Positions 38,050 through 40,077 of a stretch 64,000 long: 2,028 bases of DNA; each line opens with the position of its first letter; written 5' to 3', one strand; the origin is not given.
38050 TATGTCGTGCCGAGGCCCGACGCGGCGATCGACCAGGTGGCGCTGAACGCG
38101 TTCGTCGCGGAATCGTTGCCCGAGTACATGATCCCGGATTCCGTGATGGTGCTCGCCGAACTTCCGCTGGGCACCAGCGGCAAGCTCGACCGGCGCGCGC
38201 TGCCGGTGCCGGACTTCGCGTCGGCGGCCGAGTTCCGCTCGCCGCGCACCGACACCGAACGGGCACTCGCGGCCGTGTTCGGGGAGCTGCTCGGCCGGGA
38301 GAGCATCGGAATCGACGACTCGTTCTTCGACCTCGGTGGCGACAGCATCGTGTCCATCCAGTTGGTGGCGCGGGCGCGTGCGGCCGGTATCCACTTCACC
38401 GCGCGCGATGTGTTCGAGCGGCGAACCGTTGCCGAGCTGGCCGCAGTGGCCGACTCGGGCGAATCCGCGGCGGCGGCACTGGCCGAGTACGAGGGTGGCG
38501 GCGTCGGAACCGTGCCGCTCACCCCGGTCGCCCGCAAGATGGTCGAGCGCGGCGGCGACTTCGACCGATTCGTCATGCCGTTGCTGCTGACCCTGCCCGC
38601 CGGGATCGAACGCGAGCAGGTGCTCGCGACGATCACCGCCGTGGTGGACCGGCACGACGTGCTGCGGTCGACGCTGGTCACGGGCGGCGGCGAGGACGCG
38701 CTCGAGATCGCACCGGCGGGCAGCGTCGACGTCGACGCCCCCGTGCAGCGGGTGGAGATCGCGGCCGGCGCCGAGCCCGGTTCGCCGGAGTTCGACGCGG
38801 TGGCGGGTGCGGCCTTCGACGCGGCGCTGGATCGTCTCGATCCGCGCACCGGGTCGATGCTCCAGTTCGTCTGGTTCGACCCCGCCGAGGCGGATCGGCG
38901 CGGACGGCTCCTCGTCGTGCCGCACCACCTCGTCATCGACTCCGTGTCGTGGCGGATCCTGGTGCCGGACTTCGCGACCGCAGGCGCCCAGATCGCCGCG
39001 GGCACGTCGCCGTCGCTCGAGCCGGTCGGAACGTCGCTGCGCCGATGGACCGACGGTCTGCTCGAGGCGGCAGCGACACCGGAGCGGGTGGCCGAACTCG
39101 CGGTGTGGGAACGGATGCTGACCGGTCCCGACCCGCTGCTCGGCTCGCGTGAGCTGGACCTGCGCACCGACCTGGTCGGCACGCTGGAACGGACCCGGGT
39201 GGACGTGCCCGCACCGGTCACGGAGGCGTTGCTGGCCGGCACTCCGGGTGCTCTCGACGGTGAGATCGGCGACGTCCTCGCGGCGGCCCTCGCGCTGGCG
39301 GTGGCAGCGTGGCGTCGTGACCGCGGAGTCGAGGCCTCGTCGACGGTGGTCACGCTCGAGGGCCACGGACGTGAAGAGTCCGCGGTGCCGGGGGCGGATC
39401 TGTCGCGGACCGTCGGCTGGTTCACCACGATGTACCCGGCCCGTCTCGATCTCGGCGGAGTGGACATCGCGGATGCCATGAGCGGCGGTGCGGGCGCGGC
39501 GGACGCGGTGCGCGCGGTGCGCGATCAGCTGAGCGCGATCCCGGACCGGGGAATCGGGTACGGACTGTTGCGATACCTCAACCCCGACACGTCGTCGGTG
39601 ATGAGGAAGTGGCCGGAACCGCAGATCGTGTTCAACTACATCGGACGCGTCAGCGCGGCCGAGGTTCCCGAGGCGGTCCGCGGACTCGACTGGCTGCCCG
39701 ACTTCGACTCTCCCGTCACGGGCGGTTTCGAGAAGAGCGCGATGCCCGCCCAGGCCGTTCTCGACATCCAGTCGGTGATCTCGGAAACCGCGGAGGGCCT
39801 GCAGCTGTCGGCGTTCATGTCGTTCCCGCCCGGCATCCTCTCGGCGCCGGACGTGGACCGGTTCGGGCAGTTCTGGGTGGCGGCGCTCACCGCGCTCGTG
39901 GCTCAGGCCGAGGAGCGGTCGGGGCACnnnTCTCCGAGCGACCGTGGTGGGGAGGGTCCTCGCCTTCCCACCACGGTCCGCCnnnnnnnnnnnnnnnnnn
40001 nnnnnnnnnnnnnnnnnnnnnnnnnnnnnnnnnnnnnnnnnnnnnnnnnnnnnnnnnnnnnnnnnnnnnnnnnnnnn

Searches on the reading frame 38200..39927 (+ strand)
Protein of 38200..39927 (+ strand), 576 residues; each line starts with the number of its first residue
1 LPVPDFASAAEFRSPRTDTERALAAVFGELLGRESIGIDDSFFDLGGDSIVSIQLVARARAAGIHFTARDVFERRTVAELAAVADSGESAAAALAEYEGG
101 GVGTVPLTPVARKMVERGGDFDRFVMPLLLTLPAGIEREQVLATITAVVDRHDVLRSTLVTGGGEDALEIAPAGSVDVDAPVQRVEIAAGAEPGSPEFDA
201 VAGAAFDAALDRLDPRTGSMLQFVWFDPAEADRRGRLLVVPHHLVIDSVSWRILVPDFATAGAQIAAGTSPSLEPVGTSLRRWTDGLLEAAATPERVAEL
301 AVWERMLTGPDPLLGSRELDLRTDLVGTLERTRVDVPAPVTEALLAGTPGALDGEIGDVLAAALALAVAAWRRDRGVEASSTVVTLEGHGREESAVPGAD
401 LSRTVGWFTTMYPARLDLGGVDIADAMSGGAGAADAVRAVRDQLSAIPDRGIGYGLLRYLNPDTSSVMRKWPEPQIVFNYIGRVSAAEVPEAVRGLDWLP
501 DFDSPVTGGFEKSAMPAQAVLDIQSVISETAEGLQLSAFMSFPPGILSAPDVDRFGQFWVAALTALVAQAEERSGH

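Call 35: search_protein_families(library=pfam, proteins=[window:38200-39927:+], max_evalue=0.01)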
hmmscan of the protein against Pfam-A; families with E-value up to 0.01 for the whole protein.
window:38200-39927:+ (576 aa): 2 families
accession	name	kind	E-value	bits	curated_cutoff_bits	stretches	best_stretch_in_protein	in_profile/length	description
PF00668.25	Condensation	-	2e-26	93.2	30.6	1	124-485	27-364/456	Condensation domain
PF00550.31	PP-binding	-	5.6e-14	52.6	20.8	1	22-82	2-65/67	Phosphopantetheine attachment site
